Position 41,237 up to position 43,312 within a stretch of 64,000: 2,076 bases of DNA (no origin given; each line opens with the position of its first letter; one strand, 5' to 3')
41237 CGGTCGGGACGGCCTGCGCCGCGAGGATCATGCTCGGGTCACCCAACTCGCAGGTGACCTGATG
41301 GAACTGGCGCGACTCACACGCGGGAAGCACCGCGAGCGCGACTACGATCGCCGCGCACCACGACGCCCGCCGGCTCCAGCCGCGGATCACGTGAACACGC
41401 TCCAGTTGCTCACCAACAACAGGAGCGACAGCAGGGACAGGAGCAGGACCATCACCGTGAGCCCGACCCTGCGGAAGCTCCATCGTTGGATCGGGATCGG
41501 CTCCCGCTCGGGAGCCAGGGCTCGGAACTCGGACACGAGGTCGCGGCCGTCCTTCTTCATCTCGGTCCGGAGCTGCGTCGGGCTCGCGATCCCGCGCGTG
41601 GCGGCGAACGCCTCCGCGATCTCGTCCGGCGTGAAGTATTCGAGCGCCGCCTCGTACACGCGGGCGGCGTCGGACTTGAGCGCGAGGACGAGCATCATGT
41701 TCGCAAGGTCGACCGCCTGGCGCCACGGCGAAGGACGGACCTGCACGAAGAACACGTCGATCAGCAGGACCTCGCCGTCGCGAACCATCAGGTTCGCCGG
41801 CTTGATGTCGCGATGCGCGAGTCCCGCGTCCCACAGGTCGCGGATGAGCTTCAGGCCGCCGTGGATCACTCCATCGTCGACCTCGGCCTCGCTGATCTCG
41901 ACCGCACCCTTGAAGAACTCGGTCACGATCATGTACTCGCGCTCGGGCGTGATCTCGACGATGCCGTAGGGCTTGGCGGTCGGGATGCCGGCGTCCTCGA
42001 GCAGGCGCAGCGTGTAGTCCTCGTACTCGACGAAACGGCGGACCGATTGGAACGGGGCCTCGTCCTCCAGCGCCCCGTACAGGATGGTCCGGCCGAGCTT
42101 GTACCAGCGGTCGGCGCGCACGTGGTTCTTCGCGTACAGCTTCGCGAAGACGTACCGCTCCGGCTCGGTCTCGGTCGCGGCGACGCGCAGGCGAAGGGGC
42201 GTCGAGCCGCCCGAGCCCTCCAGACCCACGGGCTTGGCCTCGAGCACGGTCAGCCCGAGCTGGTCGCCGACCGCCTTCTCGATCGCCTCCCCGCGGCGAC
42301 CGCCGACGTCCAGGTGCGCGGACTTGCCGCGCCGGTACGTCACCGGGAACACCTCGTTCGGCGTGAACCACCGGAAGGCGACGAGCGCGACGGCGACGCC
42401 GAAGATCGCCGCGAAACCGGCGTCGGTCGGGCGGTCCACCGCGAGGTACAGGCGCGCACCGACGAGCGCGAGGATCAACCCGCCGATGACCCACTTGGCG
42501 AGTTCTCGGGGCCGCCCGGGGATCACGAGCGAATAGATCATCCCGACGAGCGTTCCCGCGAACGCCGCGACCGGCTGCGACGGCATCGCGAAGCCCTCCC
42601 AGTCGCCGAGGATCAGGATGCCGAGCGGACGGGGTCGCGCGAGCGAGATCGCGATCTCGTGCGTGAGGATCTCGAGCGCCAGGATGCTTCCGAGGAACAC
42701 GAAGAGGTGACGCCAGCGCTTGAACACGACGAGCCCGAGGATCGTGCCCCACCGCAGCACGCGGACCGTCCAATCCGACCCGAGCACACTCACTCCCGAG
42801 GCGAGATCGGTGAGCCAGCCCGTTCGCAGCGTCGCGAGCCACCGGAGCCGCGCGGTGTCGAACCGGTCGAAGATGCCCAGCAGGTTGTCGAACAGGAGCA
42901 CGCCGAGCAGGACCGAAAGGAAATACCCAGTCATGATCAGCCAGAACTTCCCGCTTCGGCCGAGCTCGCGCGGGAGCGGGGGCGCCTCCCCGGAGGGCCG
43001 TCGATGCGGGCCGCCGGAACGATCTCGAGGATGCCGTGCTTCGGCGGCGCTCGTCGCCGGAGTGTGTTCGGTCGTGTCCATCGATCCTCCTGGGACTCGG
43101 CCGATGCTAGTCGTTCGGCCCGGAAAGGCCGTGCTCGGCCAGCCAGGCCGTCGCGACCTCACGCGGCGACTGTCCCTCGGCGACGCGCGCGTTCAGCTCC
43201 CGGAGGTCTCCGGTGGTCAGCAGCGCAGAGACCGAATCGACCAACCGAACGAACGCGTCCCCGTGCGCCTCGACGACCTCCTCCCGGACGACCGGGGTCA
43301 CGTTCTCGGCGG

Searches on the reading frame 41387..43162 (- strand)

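Call 63: search_protein_families(library=pfam, max_evalue=0.001, proteins=[window:41387-43162:-])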
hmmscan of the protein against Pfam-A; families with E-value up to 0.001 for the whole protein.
window:41387-43162:- (591 aa): 1 family
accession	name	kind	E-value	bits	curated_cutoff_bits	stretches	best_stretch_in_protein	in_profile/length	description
PF01569.27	PAP2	-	0.00013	22.2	27.2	1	155-267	4-126/130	PAP2 superfamily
